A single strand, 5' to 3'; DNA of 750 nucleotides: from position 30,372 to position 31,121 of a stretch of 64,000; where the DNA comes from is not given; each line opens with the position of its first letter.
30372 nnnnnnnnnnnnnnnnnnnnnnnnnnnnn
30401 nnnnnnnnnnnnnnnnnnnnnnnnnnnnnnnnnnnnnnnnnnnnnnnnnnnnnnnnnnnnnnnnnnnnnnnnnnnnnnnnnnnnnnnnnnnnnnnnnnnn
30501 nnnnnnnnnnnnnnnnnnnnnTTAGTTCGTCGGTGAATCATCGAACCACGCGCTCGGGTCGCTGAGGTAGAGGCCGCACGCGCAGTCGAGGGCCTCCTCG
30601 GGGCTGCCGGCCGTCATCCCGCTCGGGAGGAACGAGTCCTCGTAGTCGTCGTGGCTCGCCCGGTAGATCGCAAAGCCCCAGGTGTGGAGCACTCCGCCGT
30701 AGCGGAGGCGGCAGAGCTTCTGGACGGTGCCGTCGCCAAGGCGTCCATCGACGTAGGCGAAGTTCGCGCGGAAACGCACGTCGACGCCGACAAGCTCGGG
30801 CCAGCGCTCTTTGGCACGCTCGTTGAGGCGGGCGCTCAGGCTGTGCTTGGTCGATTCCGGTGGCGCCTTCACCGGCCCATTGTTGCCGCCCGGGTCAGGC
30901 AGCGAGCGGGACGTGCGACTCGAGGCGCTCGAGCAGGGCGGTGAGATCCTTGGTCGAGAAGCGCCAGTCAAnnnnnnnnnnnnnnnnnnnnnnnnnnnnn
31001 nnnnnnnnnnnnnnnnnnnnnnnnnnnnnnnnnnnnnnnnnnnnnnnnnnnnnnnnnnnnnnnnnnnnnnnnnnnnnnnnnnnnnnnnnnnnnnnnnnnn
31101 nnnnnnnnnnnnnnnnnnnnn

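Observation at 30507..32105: IS630-family element on the upp stop codon, carrying an extra conserved-looking ORF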

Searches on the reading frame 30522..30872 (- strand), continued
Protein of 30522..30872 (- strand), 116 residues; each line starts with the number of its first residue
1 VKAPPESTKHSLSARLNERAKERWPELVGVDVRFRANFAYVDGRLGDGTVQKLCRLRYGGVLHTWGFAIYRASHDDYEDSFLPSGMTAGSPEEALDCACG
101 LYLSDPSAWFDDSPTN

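Call 90: find_encoding_contigs(protein=window:30522-30872:-, flank=3000, max_places=10)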
Protein window:30522-30872:- (116 aa): 7 contigs read that carry it; 6 places shown.
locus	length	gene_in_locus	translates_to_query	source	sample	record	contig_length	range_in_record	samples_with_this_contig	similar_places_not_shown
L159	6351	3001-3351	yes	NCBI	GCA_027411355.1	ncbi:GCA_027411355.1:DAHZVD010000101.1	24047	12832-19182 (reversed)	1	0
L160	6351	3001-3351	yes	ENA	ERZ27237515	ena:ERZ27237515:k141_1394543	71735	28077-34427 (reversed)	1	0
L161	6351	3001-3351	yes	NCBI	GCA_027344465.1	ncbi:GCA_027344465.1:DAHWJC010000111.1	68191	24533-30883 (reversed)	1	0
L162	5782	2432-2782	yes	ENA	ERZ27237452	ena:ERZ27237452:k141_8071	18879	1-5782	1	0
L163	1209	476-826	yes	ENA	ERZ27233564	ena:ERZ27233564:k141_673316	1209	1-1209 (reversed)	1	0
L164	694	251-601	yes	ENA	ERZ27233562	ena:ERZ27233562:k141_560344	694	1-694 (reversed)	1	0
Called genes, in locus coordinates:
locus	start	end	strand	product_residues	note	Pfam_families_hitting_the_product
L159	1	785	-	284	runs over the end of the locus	PF00392:GntR, PF07702:UTRA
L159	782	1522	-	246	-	-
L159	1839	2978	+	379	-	PF13384:HTH_23, PF13518:HTH_28, PF13551:HTH_29, PF13565:HTH_32, PF13358:DDE_3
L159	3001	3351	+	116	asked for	-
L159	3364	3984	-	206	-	PF14681:UPRTase, PF00156:Pribosyltran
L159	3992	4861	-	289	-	PF00171:Aldedh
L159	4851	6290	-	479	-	PF00171:Aldedh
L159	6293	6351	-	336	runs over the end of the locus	PF01791:DeoC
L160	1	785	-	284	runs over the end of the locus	PF00392:GntR, PF07702:UTRA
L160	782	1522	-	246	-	-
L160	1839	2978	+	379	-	PF13384:HTH_23, PF13518:HTH_28, PF13551:HTH_29, PF13565:HTH_32, PF13358:DDE_3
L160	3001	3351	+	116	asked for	-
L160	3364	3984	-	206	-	PF14681:UPRTase, PF00156:Pribosyltran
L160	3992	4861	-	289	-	PF00171:Aldedh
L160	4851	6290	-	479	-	PF00171:Aldedh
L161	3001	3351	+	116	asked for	-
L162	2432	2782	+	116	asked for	-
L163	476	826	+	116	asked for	-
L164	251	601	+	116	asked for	-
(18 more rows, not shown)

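Call 95: search_solved_structures(query=A3, max_evalue=10)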
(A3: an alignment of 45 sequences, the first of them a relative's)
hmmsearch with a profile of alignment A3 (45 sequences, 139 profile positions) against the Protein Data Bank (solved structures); distinct sequences matched with E-value up to 10: 2.
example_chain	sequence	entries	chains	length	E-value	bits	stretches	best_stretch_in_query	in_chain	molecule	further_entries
6vxw_A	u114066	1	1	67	1.2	12.4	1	85-116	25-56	Beta-toxin Cl13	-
3hp0_A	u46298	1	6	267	1.6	12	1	38-72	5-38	Putative polyketide biosynthesis enoyl-CoA hydratase homolog pksH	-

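Call 96: search_protein_families(library=ncbifam, proteins=[P0423, P0323, L045:3001-3366:+], max_evalue=1)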
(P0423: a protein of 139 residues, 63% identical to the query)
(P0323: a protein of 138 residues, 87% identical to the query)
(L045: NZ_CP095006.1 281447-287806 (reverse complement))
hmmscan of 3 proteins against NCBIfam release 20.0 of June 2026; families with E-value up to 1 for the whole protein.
P0423 (139 aa): 0 families

P0323 (138 aa): 0 families

L045:3001-3366:+ (121 aa): 0 families

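Call 97: find_related_loci(query=A3, collection=viral_contigs, flank=4000)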
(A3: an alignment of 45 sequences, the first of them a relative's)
Query A3 (139 aa) in viral_contigs; peptide patterns used: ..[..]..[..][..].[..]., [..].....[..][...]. (x = any residue, [..] = any of these).
18 stretches matched a pattern, but none encodes a relative of the query by tblastn (E <= 1e-3).

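Call 98: search_dna_similar(query=P0423, collection=phages, mode=protein, max_evalue=0.001)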
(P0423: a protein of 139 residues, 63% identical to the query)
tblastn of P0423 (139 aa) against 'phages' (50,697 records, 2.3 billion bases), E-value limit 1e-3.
No match.
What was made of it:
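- Tried and rejected: None found (calls 97, 98).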

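Call 99: search_dna_similar(query=P0423, collection=plasmids, mode=protein, max_evalue=0.00001, max_rows=40)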
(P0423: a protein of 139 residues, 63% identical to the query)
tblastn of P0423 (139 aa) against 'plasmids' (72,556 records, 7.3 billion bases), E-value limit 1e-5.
Records with a match: 26; places in all: 32; records where one place covers at least 80% of the query: 23.
Best place of each record, by identity: 60-80% 5; <60% 21.
By first word of the organism name: Streptomyces 8; Rhodococcus 8; Nostoc 3; Acaryochloris 2; Halococcus 2; Dietzia 1; Halobellus 1; Kitasatospora 1.
By predicted mobility (MOB-suite, as given by PLSDB): non-mobilizable 13; mobilizable 9; conjugative 4.
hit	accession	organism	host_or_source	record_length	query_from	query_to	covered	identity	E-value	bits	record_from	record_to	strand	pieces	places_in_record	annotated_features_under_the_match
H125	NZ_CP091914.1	Nostoc sp. UHCC 0870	cell culture,Brackish water, ...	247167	1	138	99%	65.9%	1e-60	207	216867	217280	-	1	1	hypothetical protein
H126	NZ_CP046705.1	Nostoc sp. ATCC 53789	-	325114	1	137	99%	62.8%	4e-56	194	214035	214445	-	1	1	hypothetical protein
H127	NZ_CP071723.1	Acaryochloris sp. 'Moss Beach'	culture,intertidal zone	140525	1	138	99%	61.9%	5e-53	185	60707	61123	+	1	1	hypothetical protein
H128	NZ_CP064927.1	Acaryochloris marina S15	cell culture,surface of Pikea pinnata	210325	1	138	99%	61.9%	5e-53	185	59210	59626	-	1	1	hypothetical protein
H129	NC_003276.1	Nostoc sp. PCC 7120 = FACHB-418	-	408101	50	138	64%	68.5%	2e-35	135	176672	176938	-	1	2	none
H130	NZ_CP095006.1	Halococcus dombrowskii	Direct from delivered sample,Rock salt ...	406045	10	138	93%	38.5%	1e-23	102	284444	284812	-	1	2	hypothetical protein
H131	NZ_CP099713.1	Dietzia kunjamensis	cell culture,water from a container for ...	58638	14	139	91%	33.1%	5e-11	66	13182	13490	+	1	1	hypothetical protein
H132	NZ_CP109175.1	Streptomyces sp. NBC_01718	-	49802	15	139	90%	32.6%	3e-8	58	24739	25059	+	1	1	hypothetical protein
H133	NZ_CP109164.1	Streptomyces sp. NBC_01727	-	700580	16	139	89%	32.0%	4e-10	63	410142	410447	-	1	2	hypothetical protein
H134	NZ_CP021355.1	Rhodococcus oxybenzonivorans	river sediment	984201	16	139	89%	32.0%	7e-8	57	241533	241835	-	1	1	hypothetical protein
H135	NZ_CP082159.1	Rhodococcus opacus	bacterial isolate,soil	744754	16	139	89%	31.2%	9e-9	59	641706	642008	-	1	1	hypothetical protein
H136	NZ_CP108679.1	Streptomyces sp. NBC_01216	-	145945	36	139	75%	36.1%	7e-8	57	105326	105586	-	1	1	hypothetical protein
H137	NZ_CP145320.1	Rhodococcus ruber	-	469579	16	139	89%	29.6%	1e-7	56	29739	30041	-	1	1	hypothetical protein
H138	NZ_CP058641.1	Rhodococcus sp. ZPP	cell culture,soil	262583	16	139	89%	29.6%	7e-7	54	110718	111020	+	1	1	hypothetical protein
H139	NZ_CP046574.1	Rhodococcus sp. WAY2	cell culture,bacterial consortium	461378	16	139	89%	29.6%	7e-7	54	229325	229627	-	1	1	hypothetical protein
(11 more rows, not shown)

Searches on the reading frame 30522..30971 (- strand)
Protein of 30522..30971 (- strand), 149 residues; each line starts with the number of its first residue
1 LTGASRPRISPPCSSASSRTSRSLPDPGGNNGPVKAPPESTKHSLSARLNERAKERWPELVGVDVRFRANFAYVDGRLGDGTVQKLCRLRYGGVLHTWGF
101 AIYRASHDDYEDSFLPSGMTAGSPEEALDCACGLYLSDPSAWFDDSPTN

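Call 3: search_protein_families(library=pfam, proteins=[window:30522-30971:-], max_evalue=0.1)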
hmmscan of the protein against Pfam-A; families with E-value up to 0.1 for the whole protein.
window:30522-30971:- (149 aa): 0 families

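Call 5: find_homologous_proteins(query=window:30522-30971:-)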
Query window:30522-30971:- (149 aa): 3908 proteins with E <= 0.001 among 3936 candidates; the best 120 are listed.
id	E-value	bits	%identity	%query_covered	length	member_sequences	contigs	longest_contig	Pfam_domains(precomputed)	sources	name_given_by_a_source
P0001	2.8e-67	243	90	78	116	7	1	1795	-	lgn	-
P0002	1.5e-64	234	86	78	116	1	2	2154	-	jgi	jgi:hypothetical protein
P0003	2.2e-64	234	86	78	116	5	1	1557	-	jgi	-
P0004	2.8e-64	234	85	78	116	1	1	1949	-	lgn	-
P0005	9.6e-63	229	78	85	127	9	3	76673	-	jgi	jgi:prepilin-type processing-associated H-X9-DG protein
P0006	1.0e-62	228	83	78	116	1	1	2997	-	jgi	jgi:hypothetical protein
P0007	9.4e-62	225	84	78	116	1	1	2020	-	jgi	jgi:hypothetical protein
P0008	1.2e-58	215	81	78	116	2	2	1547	-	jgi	jgi:hypothetical protein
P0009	2.6e-58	214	78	79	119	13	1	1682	-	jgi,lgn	jgi:hypothetical protein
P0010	7.1e-58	213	80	79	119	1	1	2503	-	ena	-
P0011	7.3e-58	213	80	79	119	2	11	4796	-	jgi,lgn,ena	jgi:hypothetical protein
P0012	1.3e-57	212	78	78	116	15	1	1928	-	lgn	-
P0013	2.1e-57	211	76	78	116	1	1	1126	-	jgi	jgi:hypothetical protein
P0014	3.4e-57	211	79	79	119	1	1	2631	-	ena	-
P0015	4.0e-57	210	77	78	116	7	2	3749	-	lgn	-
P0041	1.0e-55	206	77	78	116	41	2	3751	-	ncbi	-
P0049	2.5e-55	204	75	79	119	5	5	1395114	-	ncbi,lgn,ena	-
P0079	3.8e-54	201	77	78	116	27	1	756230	-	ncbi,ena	-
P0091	1.3e-53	199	74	78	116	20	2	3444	-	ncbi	-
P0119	1.2e-52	196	72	78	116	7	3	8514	-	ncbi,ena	-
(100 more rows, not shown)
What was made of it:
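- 30522..30872 (-): Conserved accessory gene, 116 aa, 12.9 kDa, pI 5.3. Predicted helix, five-strand meander, helix. Uncharacterised family. 3,908 homologs, mostly 116 aa (call 5).
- Checked: Homologs fix it at 116 aa (call 5).
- Constant length of 116 aa in thousands of homologs (call 5).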

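Call 6: search_protein_families(library=ncbifam, proteins=[window:30522-30971:-], max_evalue=0.1)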
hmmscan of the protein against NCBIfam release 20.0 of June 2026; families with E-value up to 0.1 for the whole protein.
window:30522-30971:- (149 aa): 0 families

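Call 20: list_cluster_members(proteins=[P0041, P0079, P0091, P0049, P0119])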
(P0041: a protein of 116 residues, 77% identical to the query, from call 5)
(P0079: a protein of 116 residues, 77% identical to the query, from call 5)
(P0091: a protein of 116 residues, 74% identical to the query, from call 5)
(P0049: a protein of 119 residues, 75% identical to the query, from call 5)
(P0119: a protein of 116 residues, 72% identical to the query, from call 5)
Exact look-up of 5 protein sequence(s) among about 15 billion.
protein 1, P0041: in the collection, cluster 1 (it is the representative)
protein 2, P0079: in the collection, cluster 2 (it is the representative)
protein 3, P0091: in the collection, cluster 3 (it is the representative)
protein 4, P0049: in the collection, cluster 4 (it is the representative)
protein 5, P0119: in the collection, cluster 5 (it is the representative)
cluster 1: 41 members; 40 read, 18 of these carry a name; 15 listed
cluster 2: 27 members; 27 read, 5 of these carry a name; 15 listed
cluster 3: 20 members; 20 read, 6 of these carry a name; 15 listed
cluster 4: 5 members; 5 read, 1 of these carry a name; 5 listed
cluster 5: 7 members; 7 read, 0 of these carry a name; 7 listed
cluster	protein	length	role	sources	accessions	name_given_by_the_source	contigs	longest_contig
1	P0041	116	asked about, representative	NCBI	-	-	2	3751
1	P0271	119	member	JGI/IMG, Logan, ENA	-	hypothetical protein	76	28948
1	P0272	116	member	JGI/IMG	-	hypothetical protein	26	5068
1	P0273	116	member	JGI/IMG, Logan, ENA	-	hypothetical protein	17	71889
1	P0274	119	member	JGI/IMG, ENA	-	hypothetical protein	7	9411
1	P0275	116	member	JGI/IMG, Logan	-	hypothetical protein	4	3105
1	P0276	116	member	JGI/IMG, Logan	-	hypothetical protein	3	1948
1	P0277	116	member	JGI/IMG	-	hypothetical protein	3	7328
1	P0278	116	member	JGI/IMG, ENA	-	hypothetical protein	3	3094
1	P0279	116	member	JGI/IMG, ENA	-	hypothetical protein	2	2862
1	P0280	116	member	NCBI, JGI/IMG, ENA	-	hypothetical protein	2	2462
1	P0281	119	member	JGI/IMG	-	hypothetical protein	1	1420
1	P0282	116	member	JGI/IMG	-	hypothetical protein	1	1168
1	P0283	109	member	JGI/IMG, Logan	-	hypothetical protein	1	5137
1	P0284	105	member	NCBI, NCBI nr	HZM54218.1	MAG TPA: hypothetical protein VFC03_04255, partial [Acidimicrobiales bacterium] | hypothetical protein [Acidimicrobiales bacterium]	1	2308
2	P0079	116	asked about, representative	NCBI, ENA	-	-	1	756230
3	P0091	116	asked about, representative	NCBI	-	-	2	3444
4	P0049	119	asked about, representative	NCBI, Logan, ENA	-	-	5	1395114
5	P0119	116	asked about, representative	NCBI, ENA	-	-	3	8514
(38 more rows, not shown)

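Call 91: find_encoding_contigs(protein=P0001, flank=3000, max_places=6)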
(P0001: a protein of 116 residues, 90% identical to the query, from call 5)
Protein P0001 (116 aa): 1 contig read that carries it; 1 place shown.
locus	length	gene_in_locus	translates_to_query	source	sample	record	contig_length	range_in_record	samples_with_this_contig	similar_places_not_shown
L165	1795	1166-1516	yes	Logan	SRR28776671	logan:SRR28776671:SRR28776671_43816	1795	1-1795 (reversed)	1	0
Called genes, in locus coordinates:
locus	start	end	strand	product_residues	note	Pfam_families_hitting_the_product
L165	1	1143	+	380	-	?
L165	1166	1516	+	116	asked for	-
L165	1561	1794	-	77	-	?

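Call 92: find_encoding_contigs(protein=P0005, flank=3000, max_places=6)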
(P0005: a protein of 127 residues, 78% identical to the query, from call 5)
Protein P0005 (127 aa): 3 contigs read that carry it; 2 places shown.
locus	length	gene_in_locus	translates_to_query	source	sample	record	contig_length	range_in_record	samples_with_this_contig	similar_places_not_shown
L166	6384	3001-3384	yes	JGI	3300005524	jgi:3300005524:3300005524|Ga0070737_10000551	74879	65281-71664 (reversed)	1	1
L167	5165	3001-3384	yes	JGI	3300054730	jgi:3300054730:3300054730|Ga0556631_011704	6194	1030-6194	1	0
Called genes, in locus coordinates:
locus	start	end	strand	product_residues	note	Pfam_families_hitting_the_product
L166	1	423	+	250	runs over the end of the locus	PF06325:PrmA (weak), PF01209:Ubie_methyltran, PF13489:Methyltransf_23, PF05175:MTS, PF13847:Methyltransf_31, PF08241:Methyltransf_11, PF08242:Methyltransf_12, PF13649:Methyltransf_25, +3 more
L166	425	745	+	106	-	PF01906:YbjQ_1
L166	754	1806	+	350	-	PF00532:Peripla_BP_1 (weak), PF13407:Peripla_BP_4 (weak)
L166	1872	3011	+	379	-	PF13384:HTH_23, PF13518:HTH_28, PF13551:HTH_29, PF13565:HTH_32, PF13358:DDE_3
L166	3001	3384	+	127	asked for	-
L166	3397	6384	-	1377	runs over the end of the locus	PF00122:E1-E2_ATPase, PF00702:Hydrolase, PF13246:Cation_ATPase, PF00689:Cation_ATPase_C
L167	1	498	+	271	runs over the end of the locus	PF05891:Methyltransf_PK (weak), PF13489:Methyltransf_23, PF01209:Ubie_methyltran, PF05175:MTS, PF13847:Methyltransf_31, PF08241:Methyltransf_11, PF08242:Methyltransf_12, PF13649:Methyltransf_25, +3 more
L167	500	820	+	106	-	PF01906:YbjQ_1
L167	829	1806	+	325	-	-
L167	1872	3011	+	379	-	PF13384:HTH_23, PF13518:HTH_28, PF13551:HTH_29, PF13565:HTH_32, PF13358:DDE_3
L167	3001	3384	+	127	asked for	-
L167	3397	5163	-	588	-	?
